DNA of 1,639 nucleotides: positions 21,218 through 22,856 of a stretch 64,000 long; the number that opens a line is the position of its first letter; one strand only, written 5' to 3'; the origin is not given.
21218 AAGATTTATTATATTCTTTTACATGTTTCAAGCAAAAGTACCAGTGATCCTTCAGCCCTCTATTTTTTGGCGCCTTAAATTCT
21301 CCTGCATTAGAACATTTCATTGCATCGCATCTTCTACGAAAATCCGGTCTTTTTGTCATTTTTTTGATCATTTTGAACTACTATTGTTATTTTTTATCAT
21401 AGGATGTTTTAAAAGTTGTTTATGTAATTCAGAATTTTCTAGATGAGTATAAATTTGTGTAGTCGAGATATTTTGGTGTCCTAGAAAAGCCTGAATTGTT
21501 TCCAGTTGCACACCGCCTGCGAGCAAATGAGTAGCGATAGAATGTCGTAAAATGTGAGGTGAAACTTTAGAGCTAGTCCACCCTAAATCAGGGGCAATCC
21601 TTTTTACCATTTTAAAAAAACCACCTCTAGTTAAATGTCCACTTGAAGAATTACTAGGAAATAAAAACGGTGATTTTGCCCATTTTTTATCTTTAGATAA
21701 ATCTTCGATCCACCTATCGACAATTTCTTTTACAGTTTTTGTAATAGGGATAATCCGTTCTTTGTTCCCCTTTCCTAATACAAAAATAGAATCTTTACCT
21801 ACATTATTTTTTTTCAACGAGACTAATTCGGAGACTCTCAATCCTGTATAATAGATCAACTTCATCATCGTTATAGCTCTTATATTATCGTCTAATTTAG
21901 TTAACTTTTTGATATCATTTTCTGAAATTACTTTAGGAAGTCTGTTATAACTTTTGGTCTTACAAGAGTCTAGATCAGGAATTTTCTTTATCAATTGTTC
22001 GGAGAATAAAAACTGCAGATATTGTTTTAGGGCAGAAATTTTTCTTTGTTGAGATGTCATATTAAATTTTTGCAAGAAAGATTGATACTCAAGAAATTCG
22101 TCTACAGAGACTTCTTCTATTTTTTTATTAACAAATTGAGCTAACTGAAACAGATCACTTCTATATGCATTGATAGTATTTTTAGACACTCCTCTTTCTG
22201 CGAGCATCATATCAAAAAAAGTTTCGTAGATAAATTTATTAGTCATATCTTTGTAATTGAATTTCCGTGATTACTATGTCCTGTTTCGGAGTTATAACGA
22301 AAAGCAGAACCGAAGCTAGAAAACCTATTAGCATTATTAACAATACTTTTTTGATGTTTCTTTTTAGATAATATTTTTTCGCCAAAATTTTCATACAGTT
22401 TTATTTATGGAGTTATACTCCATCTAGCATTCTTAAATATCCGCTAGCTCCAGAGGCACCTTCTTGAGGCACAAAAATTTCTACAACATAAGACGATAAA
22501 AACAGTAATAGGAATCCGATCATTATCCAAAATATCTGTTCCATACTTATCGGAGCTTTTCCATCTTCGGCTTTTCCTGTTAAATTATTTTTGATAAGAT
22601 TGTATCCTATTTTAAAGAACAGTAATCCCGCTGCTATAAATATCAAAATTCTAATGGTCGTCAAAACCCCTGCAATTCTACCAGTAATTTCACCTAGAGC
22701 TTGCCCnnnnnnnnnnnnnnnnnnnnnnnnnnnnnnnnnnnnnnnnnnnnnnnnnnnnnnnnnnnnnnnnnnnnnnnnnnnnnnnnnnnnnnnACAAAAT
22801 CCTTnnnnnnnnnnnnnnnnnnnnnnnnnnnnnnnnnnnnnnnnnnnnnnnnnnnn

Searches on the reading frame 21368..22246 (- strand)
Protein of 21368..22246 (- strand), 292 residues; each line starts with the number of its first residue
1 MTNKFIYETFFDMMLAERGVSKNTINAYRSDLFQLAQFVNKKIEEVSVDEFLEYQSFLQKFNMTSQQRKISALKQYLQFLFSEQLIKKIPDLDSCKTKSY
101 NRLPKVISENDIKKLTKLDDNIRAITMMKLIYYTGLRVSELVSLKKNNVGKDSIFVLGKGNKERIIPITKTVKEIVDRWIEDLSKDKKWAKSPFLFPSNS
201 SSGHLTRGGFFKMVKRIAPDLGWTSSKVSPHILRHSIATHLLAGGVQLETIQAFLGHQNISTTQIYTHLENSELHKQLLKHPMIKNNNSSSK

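Call 3: search_protein_families(library=pfam, proteins=[window:21368-22246:-], max_evalue=10)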
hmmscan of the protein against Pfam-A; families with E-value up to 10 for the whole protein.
window:21368-22246:- (292 aa): 4 families
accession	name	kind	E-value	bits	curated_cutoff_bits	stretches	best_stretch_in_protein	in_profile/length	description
PF00589.27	Phage_integrase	-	3.8e-37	128.1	27.1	1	106-271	2-170/172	Phage integrase family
PF02899.23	Phage_int_SAM_1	-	8.7e-11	42.4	22.3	1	8-84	2-83/83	Phage integrase, N-terminal SAM-like domain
PF13495.12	Phage_int_SAM_4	-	5.5e-07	30.3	27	1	8-85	3-79/85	Phage integrase, N-terminal SAM-like domain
PF11624.13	M157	-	0.042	13.6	25.7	1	137-191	93-147/256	MHC class I-like protein M157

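Call 19: find_related_loci(query=window:21368-22246:-, collection=genome_contigs, flank=6000)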
Query window:21368-22246:- (292 aa) in genome_contigs; peptide patterns used: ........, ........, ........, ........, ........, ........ (x = any residue, [..] = any of these).
45 stretches matched a pattern, but none encodes a relative of the query by tblastn (E <= 1e-3).

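Call 20: find_homologous_proteins(query=window:21368-22246:-, max_evalue=1e-30)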
Query window:21368-22246:- (292 aa): 4513 proteins with E <= 1e-30 among 8000 candidates; the best 120 are listed.
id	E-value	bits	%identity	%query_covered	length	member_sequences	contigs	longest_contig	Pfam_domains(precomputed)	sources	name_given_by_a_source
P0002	2.1e-187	639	100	100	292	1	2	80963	PF13495.13,PF00589.28,PF02899.24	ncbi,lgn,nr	ncbi:MAG: tyrosine-type recombinase/integrase [Alphaproteobacteria bacterium]|nr:tyrosine-type recom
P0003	4.4e-59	219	43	95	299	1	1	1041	PF13495.13,PF00589.28,PF02899.24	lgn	-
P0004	3.7e-58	215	43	98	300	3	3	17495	PF13495.13,PF13102.13,PF00589.28,PF02899.24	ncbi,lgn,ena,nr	ncbi:MAG: site-specific tyrosine recombinase XerD [Alphaproteobacteria bacterium]|nr:site-specific t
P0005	3.8e-57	212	42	98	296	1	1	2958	PF13495.13,PF00589.28,PF02899.24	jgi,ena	-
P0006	4.7e-57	212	42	98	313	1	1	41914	PF13495.13,PF00589.28,PF02899.24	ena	-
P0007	7.7e-57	211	41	97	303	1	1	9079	PF13495.13,PF13102.13,PF00589.28,PF02899.24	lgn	-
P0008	1.9e-56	210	42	98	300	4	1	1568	PF13495.13,PF00589.28,PF02899.24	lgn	-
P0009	2.2e-56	210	40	96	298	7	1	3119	PF13495.13,PF00589.28,PF02899.24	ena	-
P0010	2.8e-56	209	41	97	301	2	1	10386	PF00589.28,PF02899.24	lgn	-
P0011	2.9e-56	209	42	95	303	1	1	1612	PF13495.13,PF13102.13,PF00589.28,PF02899.24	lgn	-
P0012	4.0e-56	209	42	97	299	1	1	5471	PF00589.28,PF02899.24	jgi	jgi:integrase/recombinase XerD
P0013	8.4e-56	208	39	97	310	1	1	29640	PF13495.13,PF00589.28,PF02899.24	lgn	-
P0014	1.5e-55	207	42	96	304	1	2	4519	PF00589.28,PF02899.24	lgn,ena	-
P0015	7.1e-55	205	41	97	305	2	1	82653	PF13495.13,PF00589.28,PF02899.24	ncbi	-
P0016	9.4e-55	204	42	97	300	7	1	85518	PF13495.13,PF00589.28,PF02899.24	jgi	jgi:integrase/recombinase XerD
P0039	8.0e-53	198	38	98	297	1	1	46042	PF13495.13,PF13102.13,PF00589.28,PF02899.24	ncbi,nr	ncbi:MAG: site-specific tyrosine recombinase XerD [Holosporales bacterium]|nr:site-specific tyrosine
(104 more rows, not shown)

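Call 21: find_encoding_contigs(protein=P0004, flank=5000, max_places=2)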
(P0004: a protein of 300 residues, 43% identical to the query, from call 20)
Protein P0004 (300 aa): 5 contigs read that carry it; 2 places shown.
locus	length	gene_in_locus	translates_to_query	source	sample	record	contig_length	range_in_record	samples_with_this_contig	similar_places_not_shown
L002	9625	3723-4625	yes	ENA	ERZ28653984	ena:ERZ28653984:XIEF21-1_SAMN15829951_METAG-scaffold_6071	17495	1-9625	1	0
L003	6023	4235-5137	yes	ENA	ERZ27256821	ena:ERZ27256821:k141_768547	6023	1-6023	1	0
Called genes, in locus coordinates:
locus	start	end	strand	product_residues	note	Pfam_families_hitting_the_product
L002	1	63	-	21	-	?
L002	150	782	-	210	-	PF00730:HhH-GPD, PF00633:HHH (weak)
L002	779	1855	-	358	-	PF00814:TsaD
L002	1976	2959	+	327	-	-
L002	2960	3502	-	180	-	PF13189:Cytidylate_kin2 (faint), PF13238:AAA_18, PF13671:AAA_33 (weak), PF01202:SKI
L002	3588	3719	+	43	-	-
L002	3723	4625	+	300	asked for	PF02899:Phage_int_SAM_1, PF13102:Phage_int_SAM_5 (faint), PF13495:Phage_int_SAM_4, PF00589:Phage_integrase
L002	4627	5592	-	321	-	PF03382:DUF285 (faint)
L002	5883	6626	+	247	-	PF00460:Flg_bb_rod, PF22692:LlgE_F_G_D1, PF06429:Flg_bbr_C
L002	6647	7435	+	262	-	PF00460:Flg_bb_rod, PF22692:LlgE_F_G_D1, PF06429:Flg_bbr_C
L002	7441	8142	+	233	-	PF08666:SAF, PF13144:ChapFlgA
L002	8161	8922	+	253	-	PF02107:FlgH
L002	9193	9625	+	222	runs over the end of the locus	PF07309:FlaF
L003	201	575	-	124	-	-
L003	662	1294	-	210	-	PF00730:HhH-GPD, PF00633:HHH (weak)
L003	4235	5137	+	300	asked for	PF02899:Phage_int_SAM_1, PF13102:Phage_int_SAM_5 (faint), PF13495:Phage_int_SAM_4, PF00589:Phage_integrase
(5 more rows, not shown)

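Call 22: find_encoding_contigs(protein=P0006, flank=5000, max_places=2)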
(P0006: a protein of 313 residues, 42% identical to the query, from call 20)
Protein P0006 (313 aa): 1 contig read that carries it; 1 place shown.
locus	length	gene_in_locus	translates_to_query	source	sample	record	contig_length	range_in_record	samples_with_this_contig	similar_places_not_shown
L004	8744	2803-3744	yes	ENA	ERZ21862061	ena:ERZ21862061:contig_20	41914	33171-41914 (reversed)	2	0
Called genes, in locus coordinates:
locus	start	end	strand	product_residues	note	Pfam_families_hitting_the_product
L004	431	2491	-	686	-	PF03030:H_PPase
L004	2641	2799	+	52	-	-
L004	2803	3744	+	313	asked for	PF02899:Phage_int_SAM_1, PF13495:Phage_int_SAM_4, PF00589:Phage_integrase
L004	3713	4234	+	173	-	PF00226:DnaJ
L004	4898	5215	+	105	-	PF01797:Y1_Tnp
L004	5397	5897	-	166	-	PF02559:CarD_TRCF_RID, PF21095:CarD_C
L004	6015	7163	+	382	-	PF13477:Glyco_trans_4_2, PF13579:Glyco_trans_4_4, PF20706:GT4-conflict (faint), PF00534:Glycos_transf_1, PF13692:Glyco_trans_1_4, PF13524:Glyco_trans_1_2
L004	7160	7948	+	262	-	PF02673:BacA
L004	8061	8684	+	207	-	PF01612:DNA_pol_A_exo1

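Call 41: find_encoding_contigs(protein=P0039, flank=4000, max_places=1)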
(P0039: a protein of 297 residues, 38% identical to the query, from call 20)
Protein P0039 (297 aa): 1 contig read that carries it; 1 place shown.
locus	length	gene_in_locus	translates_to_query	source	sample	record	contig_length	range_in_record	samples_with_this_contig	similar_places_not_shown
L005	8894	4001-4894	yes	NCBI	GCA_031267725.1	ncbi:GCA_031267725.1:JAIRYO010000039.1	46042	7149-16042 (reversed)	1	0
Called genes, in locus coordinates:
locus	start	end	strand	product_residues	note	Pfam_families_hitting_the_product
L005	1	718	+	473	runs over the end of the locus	-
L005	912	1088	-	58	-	-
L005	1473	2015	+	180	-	PF05198:IF3_N, PF00707:IF3_C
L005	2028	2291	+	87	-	PF03840:SecG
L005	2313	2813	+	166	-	PF22817:ApeP-like, PF07977:FabA, PF22818:ApeI-like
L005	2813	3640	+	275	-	PF25084:LbH_EIF2B (faint), PF25087:GMPPB_C (weak), PF00132:Hexapep, PF13720:Acetyltransf_11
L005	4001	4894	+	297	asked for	PF02899:Phage_int_SAM_1, PF13102:Phage_int_SAM_5 (weak), PF13495:Phage_int_SAM_4 (weak), PF00589:Phage_integrase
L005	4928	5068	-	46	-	-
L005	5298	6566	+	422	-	PF03237:Terminase_6N, PF04466:Terminase_3 (weak), PF17289:Terminase_6C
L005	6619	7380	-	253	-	PF00005:ABC_tran, PF13304:AAA_21 (faint)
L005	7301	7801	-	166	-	PF03968:LptD_N (faint)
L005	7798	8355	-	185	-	PF06835:LptC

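Call 42: find_encoding_contigs(protein=P0013, flank=4000, max_places=1)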
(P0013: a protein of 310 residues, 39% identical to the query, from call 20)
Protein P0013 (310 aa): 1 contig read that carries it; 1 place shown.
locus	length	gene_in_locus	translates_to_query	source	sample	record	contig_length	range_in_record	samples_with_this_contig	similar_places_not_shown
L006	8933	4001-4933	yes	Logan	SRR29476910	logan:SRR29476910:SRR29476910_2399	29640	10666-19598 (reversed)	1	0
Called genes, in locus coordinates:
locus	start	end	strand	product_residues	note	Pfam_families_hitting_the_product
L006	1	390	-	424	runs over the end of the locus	PF01595:CNNM, PF00571:CBS (weak), PF03471:CorC_HlyC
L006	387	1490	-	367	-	PF00465:Fe-ADH, PF13685:Fe-ADH_2, PF01761:DHQ_synthase, PF24621:DHQS_C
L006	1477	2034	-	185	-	PF13189:Cytidylate_kin2 (weak), PF13238:AAA_18 (weak), PF13671:AAA_33 (faint), PF01202:SKI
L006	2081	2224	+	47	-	-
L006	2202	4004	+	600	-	-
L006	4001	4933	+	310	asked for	PF02899:Phage_int_SAM_1, PF13495:Phage_int_SAM_4, PF00589:Phage_integrase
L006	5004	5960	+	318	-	PF03255:ACCA, PF01039:Carboxyl_trans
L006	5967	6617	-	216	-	PF14681:UPRTase, PF00156:Pribosyltran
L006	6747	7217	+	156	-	PF06935:DUF1284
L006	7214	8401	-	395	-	PF01702:TGT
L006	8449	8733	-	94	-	PF00830:Ribosomal_L28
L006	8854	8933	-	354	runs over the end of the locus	PF00563:EAL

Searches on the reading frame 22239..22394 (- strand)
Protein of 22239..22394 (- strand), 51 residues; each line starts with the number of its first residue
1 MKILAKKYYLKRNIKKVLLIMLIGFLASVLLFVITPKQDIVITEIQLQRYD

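Call 3: search_protein_families(library=pfam, proteins=[window:22239-22394:-], max_evalue=10)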
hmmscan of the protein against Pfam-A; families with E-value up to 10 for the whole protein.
window:22239-22394:- (51 aa): 0 families

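Call 4: search_protein_families(library=ncbifam, proteins=[window:22239-22394:-], max_evalue=10)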
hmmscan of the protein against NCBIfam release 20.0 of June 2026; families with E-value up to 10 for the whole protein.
window:22239-22394:- (51 aa): 0 families

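Call 14: search_protein_families(library=phrogs, proteins=[window:22239-22394:-], max_evalue=1)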
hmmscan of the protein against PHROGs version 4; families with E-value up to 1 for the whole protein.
window:22239-22394:- (51 aa): 1 family
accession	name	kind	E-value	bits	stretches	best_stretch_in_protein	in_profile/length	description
phrog_14183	-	unknown function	0.031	15.2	1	13-50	10-46/150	-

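Call 62: search_protein_families(library=padloc, proteins=[window:22239-22394:-], max_evalue=1)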
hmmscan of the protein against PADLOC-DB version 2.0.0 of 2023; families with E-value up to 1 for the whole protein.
window:22239-22394:- (51 aa): 0 families

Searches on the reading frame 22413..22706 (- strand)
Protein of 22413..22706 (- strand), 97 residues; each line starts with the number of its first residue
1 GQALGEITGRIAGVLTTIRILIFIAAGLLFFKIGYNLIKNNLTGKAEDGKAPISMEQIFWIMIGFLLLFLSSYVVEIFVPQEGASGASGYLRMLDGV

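Call 49: predict_structure(protein=window:22413-22706:-)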
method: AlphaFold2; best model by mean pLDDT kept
length: 97 residues; sequences in the alignment: 1
mean_pLDDT: 72.3   pTM: 0.46
mean pLDDT of the five models: 72.3, 70.6, 70.3, 69.4, 67.9
residues with pLDDT >= 90: 0; 70-90: 60; 50-70: 30; < 50: 7
segments of 3 or more residues with pLDDT < 50: none
pLDDT, mean of each block of 10 residues (from residue 1): 65 82 87 84 66 77 84 67 50 55
secondary structure, 60 per line:
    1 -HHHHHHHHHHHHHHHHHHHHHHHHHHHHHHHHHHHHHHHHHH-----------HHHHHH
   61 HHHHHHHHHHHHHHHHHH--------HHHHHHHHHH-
elements in order: H2-43 H55-78 H87-96

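Call 55: fold_search(model_id=the predicted structure, library=pdb)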
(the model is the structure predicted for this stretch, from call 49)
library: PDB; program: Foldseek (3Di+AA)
matches with E <= 10: 81; with E <= 0.001: 0
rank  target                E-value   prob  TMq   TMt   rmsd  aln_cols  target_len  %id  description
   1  6tuy_A                2.0e+00  0.15  0.36  0.06  10.2        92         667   11  Human LSD1/CoREST bound to the quinazoline inhibitor MC4106 (released 2021-07-21)
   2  6dkm_C                2.0e+00  0.14  0.29  0.36   9.0        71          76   13  DHD131 (released 2018-12-19)
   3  8i03_H                2.3e+00  0.11  0.30  0.26   8.0        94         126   11  Cryo-EM structure of the SIN3L complex from S. pombe (released 2023-05-03)
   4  5l3d_A                3.1e+00  0.12  0.36  0.06  10.3        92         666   11  Human LSD1/CoREST: LSD1 Y761H mutation (released 2016-05-04)
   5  1l8d_B                3.5e+00  0.12  0.41  0.39   8.8       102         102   14  Rad50 coiled-coil Zn hook (released 2002-08-28)
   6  2uxn_A                3.5e+00  0.12  0.38  0.06  10.3        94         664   11  Structural Basis of Histone Demethylation by LSD1 Revealed by Suicide Inactivation (released 2007-05-29)
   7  5h6r_A                3.5e+00  0.11  0.36  0.06  10.4        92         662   11  Crystal structure of LSD1-CoREST in complex with peptide 13 (released 2017-04-12)
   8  2iw5_A                3.5e+00  0.11  0.36  0.06  10.3        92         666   11  Structural Basis for CoREST-Dependent Demethylation of Nucleosomes by the Human LSD1 Histone Demethylase (released 2006-08-09)
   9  6dkm_G                3.5e+00  0.08  0.27  0.33   9.0        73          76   15  DHD131 (released 2018-12-19)
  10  5l3b_A                3.8e+00  0.10  0.36  0.06  10.4        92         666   11  Human LSD1/CoREST: LSD1 D556G mutation (released 2016-05-04)
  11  6dkm_A                4.0e+00  0.12  0.29  0.36   8.7        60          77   13  DHD131 (released 2018-12-19)
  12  5nfd_B                4.3e+00  0.13  0.37  0.44   7.0        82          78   10  Antiparallel monomeric coiled coil of Kif21A (released 2018-05-02)
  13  5gns                  4.3e+00  0.09  0.24  0.07   8.4        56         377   23  Structures of human Mitofusin 1 provide insight into mitochondrial tethering (released 2016-12-07)
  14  5h6q_A                4.3e+00  0.09  0.36  0.06  10.4        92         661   11  Crystal structure of LSD1-CoREST in complex with peptide 11 (released 2017-04-12)
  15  2fb5_A                4.6e+00  0.13  0.40  0.24   7.5        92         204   17  Structural Genomics; The crystal structure of the hypothetical membrane spanning protein from Bacillus cereus (released 2006-01-24)
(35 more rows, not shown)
